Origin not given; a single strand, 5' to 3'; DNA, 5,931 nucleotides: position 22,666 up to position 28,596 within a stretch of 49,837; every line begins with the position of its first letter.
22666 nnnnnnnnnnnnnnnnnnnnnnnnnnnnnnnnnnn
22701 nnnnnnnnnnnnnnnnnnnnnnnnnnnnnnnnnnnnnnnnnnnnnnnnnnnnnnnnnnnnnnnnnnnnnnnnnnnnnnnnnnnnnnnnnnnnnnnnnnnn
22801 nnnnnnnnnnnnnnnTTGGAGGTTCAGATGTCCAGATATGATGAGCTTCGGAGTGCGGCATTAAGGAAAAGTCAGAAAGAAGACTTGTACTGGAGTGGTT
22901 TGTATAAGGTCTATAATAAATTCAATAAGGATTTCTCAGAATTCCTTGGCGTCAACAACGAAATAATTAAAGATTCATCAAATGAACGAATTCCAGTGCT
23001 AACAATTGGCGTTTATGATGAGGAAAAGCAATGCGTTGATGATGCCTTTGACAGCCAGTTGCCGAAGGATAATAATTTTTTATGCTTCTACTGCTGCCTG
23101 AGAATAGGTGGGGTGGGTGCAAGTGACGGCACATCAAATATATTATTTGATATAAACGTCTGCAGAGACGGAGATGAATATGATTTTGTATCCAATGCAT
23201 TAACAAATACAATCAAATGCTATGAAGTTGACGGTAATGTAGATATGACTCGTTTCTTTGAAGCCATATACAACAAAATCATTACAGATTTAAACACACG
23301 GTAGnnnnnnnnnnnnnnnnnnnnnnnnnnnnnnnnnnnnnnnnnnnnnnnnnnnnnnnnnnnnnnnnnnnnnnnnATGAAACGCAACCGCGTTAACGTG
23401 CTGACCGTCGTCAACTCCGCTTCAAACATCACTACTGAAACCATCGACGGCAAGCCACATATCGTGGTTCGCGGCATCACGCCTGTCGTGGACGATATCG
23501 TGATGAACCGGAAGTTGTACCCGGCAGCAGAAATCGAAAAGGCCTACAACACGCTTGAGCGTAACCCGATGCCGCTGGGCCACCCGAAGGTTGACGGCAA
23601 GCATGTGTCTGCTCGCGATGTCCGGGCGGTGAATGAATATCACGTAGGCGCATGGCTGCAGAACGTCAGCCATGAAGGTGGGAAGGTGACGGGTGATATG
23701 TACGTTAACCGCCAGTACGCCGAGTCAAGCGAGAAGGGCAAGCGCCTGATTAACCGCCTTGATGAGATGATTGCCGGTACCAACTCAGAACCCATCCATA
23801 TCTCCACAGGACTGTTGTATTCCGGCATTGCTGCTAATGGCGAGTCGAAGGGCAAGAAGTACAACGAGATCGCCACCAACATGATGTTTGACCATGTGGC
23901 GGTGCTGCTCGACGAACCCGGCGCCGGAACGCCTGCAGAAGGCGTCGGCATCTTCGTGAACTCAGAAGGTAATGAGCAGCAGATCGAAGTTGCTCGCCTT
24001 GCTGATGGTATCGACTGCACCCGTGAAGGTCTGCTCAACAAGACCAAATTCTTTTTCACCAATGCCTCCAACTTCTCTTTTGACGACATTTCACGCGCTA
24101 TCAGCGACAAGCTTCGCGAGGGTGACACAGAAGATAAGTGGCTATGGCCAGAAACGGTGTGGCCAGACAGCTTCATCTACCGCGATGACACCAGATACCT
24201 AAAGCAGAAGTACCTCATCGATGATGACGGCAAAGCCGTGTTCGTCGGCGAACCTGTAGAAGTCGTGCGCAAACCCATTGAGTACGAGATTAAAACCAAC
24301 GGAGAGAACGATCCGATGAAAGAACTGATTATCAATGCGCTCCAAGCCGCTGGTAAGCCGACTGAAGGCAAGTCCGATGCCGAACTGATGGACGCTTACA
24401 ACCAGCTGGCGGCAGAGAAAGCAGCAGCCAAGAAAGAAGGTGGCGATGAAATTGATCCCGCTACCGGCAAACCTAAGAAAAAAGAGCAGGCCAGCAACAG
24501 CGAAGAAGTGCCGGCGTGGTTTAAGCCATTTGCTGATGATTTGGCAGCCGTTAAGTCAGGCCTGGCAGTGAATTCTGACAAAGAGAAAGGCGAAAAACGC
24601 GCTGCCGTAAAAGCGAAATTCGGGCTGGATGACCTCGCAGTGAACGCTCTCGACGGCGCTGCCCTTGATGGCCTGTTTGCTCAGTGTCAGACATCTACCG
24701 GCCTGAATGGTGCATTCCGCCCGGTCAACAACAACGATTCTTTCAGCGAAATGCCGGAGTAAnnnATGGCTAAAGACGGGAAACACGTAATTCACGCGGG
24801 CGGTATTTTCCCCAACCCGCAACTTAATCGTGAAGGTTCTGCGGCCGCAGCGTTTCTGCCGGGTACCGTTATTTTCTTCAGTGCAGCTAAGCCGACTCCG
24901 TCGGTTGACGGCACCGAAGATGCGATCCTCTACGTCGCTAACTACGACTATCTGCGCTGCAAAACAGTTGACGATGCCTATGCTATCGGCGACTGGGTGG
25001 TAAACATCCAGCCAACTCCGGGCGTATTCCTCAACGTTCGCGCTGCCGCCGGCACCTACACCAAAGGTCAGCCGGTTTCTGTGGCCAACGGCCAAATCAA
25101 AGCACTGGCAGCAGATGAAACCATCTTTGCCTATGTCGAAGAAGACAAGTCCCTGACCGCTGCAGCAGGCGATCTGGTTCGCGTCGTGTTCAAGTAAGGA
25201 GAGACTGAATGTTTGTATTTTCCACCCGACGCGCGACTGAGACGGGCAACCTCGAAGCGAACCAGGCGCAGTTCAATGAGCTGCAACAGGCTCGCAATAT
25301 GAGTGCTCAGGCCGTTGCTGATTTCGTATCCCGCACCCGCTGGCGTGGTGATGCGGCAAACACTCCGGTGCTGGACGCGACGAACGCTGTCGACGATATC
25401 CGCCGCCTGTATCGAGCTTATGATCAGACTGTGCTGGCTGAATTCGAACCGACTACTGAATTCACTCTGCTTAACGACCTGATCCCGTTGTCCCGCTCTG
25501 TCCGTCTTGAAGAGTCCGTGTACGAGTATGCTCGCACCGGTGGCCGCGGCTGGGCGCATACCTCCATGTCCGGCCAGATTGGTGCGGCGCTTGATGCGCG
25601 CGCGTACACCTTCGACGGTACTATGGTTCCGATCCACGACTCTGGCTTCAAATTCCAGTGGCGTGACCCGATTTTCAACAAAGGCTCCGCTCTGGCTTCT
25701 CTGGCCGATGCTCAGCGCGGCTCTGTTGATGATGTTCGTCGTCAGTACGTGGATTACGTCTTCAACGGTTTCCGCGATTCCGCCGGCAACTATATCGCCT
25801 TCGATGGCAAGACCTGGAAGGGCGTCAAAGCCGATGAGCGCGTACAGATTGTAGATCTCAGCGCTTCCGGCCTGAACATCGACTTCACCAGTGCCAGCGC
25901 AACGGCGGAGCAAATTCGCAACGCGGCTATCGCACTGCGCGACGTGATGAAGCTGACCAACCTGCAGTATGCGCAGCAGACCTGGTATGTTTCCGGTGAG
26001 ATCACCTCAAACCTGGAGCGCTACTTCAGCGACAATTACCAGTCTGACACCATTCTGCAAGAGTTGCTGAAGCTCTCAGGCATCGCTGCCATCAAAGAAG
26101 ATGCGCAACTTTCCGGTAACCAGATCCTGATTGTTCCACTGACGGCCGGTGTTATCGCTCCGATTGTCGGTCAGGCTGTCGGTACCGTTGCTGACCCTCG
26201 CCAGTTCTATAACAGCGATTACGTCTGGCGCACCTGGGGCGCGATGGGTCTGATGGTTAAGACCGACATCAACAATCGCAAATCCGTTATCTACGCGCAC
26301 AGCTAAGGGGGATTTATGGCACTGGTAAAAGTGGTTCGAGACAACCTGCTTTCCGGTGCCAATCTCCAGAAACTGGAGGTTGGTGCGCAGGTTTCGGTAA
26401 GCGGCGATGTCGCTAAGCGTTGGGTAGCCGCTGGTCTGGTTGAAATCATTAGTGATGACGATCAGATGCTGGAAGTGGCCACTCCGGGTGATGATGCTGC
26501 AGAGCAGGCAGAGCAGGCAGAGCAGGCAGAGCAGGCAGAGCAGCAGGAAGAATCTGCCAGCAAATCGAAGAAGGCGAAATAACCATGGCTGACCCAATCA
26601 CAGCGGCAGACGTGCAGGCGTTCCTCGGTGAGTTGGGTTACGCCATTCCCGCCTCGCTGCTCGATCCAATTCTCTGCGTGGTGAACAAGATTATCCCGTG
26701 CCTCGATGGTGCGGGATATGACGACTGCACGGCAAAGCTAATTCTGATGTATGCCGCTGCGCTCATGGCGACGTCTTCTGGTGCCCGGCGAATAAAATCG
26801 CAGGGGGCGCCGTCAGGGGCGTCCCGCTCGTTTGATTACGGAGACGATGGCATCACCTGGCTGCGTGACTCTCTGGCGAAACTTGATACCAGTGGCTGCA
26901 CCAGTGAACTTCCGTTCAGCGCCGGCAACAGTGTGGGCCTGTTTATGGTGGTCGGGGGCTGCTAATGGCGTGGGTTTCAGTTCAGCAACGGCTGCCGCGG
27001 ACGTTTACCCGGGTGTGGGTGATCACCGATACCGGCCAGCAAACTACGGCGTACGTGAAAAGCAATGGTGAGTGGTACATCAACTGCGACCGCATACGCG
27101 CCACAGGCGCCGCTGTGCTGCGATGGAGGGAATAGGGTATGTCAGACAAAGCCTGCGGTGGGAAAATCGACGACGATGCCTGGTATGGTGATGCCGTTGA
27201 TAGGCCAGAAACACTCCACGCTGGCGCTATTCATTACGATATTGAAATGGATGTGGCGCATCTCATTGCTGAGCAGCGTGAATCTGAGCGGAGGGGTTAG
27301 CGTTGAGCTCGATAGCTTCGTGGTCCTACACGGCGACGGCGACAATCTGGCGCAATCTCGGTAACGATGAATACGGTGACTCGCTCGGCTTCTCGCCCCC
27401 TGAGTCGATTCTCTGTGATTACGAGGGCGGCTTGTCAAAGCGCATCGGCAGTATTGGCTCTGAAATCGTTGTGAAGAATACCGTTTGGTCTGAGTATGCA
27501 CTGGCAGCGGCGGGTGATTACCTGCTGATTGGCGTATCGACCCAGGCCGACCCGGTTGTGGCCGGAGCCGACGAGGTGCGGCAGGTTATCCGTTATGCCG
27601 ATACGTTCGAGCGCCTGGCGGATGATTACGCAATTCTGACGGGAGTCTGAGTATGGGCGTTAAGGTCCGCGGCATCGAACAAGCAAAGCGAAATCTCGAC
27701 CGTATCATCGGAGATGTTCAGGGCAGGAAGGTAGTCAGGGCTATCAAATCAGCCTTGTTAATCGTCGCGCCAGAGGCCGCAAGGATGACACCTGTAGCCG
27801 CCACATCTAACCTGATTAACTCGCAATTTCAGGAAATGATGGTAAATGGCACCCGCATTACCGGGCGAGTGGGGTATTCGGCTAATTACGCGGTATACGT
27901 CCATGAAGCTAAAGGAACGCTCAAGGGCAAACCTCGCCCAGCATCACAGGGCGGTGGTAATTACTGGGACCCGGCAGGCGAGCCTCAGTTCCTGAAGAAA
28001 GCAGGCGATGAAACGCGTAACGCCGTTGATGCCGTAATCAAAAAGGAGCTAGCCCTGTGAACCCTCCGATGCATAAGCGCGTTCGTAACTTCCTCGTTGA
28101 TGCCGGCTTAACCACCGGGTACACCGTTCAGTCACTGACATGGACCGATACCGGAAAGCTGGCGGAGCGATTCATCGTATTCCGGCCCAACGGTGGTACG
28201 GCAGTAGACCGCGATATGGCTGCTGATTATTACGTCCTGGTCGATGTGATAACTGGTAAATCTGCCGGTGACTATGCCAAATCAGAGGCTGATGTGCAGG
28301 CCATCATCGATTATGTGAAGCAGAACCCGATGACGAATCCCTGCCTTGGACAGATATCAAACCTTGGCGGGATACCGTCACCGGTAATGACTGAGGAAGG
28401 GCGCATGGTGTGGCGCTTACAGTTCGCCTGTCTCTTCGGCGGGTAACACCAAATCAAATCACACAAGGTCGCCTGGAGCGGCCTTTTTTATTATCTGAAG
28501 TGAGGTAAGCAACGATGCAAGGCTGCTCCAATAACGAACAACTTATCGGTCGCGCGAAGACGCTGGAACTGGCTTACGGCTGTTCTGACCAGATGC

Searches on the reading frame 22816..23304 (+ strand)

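Call 50: search_protein_families(library=phrogs, max_evalue=0.00001, proteins=[window:22816-23304:+])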
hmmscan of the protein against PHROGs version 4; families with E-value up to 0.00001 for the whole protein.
window:22816-23304:+ (162 aa): 1 family
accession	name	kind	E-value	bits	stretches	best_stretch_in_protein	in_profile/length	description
phrog_2446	-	unknown function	2.7e-111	369.6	1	5-162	1-158/158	-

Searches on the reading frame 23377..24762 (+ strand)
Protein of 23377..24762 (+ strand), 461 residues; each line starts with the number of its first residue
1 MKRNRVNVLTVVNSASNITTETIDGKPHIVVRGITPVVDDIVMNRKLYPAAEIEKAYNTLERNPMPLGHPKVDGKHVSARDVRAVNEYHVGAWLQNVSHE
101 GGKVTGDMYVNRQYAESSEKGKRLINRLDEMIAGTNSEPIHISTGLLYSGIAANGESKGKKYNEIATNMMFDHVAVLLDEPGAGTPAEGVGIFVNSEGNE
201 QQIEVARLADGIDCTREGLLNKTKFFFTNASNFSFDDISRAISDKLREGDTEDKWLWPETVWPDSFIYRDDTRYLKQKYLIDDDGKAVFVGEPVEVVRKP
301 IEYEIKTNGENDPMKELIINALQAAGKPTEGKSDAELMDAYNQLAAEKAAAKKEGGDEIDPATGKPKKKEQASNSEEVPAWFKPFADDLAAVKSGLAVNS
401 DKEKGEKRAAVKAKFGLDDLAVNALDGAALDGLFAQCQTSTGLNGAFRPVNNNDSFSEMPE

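Call 18: search_protein_families(library=phrogs, proteins=[window:23377-24762:+])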
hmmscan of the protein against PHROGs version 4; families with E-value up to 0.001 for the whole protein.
window:23377-24762:+ (461 aa): 1 family
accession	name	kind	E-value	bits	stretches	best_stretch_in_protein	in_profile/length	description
phrog_760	-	unknown function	1.9e-203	677.7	1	1-460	1-446/447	-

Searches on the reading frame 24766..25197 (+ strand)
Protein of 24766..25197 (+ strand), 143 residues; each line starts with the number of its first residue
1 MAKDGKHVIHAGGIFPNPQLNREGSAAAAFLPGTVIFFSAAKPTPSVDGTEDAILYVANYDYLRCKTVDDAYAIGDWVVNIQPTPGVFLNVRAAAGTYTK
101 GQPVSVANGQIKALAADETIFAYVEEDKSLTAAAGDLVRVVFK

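Call 50: search_protein_families(library=phrogs, max_evalue=0.00001, proteins=[window:24766-25197:+])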
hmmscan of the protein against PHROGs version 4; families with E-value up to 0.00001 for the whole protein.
window:24766-25197:+ (143 aa): 1 family
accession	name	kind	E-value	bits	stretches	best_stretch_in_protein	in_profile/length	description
phrog_766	-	head and packaging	5e-53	180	1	3-143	1-145/150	head decoration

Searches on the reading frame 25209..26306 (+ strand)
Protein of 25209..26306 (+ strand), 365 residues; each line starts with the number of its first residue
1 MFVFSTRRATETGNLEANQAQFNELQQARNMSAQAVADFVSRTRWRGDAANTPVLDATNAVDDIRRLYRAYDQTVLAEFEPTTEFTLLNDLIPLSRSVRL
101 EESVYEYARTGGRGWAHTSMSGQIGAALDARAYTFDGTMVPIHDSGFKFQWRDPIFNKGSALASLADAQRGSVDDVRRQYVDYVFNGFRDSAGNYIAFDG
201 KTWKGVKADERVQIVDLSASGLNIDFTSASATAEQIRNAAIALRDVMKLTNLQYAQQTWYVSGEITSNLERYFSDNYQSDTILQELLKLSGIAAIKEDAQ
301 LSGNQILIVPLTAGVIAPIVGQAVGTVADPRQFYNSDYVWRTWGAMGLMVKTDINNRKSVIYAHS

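Call 17: search_protein_families(library=pfam, proteins=[window:25209-26306:+])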
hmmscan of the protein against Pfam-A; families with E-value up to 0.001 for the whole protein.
window:25209-26306:+ (365 aa): 1 family
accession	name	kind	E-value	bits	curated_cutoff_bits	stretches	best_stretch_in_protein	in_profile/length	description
PF19774.5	DUF6260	-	2.1e-113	378.7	26.6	1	64-363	8-301/301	Family of unknown function (DUF6260)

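Call 18: search_protein_families(library=phrogs, proteins=[window:25209-26306:+])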
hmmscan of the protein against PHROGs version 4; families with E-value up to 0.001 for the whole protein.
window:25209-26306:+ (365 aa): 1 family
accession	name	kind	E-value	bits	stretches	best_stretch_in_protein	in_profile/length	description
phrog_771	-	head and packaging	7.1e-136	454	1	1-365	1-353/354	virion structural protein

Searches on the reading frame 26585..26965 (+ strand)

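Call 50: search_protein_families(library=phrogs, max_evalue=0.00001, proteins=[window:26585-26965:+])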
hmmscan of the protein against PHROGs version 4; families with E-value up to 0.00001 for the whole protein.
window:26585-26965:+ (126 aa): 1 family
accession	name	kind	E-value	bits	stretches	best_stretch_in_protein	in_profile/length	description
phrog_786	-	unknown function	1.3e-51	175.1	1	3-126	2-125/128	-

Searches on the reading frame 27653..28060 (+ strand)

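Call 50: search_protein_families(library=phrogs, max_evalue=0.00001, proteins=[window:27653-28060:+])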
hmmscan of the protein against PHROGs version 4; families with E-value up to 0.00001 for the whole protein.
window:27653-28060:+ (135 aa): 1 family
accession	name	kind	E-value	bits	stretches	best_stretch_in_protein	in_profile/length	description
phrog_5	-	connector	4.6e-17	63.6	1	1-133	91-205/239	tail completion or Neck1 protein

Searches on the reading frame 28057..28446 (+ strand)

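Call 50: search_protein_families(library=phrogs, max_evalue=0.00001, proteins=[window:28057-28446:+])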
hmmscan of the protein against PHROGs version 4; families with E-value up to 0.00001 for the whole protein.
window:28057-28446:+ (129 aa): 1 family
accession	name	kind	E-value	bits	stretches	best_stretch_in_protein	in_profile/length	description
phrog_782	-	unknown function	1.5e-53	181.4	1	1-128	1-128/129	-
